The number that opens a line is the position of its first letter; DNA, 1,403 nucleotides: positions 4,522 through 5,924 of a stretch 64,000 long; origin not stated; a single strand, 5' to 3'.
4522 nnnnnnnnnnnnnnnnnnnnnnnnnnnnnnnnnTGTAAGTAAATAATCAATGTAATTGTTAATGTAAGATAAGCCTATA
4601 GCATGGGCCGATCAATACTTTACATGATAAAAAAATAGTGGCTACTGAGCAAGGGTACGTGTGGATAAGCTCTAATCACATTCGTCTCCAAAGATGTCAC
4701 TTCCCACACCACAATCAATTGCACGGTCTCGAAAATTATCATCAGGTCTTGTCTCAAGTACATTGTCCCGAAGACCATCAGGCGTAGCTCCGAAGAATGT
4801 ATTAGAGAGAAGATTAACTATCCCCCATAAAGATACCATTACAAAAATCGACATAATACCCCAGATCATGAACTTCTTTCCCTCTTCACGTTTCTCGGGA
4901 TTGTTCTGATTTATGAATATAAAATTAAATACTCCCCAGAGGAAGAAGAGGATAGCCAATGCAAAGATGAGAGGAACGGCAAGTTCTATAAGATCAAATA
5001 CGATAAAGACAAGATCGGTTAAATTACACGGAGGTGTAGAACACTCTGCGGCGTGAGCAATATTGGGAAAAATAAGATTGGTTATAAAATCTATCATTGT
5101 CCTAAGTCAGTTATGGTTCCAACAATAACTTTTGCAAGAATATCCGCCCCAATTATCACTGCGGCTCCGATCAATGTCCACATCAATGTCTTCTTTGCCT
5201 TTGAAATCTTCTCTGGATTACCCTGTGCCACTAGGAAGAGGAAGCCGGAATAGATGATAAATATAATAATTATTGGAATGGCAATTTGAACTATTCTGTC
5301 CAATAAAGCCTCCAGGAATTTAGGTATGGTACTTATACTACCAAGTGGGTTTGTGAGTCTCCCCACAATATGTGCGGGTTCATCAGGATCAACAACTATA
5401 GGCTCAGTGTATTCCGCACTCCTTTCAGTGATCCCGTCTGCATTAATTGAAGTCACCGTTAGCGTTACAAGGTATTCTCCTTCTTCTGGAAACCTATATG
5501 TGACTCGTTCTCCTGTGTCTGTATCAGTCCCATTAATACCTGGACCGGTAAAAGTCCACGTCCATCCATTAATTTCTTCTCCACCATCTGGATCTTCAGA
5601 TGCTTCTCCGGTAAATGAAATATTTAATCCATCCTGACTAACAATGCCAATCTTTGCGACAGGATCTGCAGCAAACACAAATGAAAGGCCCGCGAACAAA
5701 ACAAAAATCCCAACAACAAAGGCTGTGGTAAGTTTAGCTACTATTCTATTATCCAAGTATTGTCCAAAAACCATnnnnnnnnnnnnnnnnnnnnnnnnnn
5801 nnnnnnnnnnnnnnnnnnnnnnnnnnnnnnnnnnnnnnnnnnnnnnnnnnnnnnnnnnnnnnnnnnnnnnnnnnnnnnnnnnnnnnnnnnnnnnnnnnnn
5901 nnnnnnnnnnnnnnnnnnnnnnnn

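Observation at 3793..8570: Tandem operon of five paralogous TrbC/VirB2-like pilin-module proteins (two with PKD domains, two with Cys-rich tails), an orphan solute-binding protein and a methyltransferase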

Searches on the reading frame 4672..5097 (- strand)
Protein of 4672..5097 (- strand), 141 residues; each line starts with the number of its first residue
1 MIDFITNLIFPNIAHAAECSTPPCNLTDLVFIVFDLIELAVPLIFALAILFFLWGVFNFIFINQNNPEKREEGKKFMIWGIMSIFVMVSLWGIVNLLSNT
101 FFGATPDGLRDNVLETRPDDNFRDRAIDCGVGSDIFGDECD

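Call 3: search_protein_families(library=pfam, proteins=[window:4672-5097:-], max_evalue=0.1)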
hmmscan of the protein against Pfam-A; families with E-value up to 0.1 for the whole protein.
window:4672-5097:- (141 aa): 2 families
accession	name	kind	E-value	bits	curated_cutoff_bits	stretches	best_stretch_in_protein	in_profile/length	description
PF18895.5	T4SS_pilin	-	2.9e-10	40.5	26.6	1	37-97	13-71/71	Type IV secretion system pilin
PF08733.15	PalH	-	0.011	15.2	34.1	1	21-89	209-264/332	PalH/RIM21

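Call 6: search_protein_families(library=ncbifam, proteins=[window:4672-5097:-], max_evalue=0.01)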
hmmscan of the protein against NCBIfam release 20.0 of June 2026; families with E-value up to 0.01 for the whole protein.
window:4672-5097:- (141 aa): 1 family
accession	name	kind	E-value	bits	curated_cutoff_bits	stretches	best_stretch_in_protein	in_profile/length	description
NF045849.1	ICE_MMCAP2_0565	equivalog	3.3e-07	29.9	40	1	43-99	23-78/80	Mbov_0395 family pilin-like conjugal transfer protein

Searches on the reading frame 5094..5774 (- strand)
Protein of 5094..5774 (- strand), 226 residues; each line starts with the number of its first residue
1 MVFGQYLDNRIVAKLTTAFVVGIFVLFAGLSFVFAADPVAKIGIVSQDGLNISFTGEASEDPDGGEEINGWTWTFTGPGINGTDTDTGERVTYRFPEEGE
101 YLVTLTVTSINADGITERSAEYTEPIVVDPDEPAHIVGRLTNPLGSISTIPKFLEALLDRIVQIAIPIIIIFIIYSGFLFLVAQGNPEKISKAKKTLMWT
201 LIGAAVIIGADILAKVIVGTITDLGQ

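Call 3: search_protein_families(library=pfam, proteins=[window:5094-5774:-], max_evalue=0.1)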
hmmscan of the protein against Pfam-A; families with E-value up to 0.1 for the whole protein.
window:5094-5774:- (226 aa): 7 families
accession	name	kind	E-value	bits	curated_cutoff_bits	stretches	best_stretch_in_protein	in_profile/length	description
PF18911.6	PKD_4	-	3.5e-10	40.2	27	1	36-114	2-73/85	PKD domain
PF18895.5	T4SS_pilin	-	4.8e-10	39.8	26.6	1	149-217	4-71/71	Type IV secretion system pilin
PF00801.26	PKD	-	2.7e-06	27.7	23.5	1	46-108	11-66/80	PKD domain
PF04956.18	TrbC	-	0.00016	22.2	27.9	1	149-215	36-96/98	TrbC/VIRB2 pilin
PF19607.4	DUF6112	-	0.0019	18.4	25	1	143-212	9-75/88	Family of unknown function (DUF6112)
PF01757.29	Acyl_transf_3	-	0.035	13.6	31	0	153-191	68-106/326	Acyltransferase domain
PF22352.2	K319L-like_PKD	-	0.039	14.4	27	1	52-111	14-72/84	K319L-like, PKD domain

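Call 6: search_protein_families(library=ncbifam, proteins=[window:5094-5774:-], max_evalue=0.01)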
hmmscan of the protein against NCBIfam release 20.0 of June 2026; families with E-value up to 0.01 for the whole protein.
window:5094-5774:- (226 aa): 1 family
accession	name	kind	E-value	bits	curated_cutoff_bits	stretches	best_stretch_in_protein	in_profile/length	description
NF045849.1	ICE_MMCAP2_0565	equivalog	8.3e-05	22.2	40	1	149-221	8-80/80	Mbov_0395 family pilin-like conjugal transfer protein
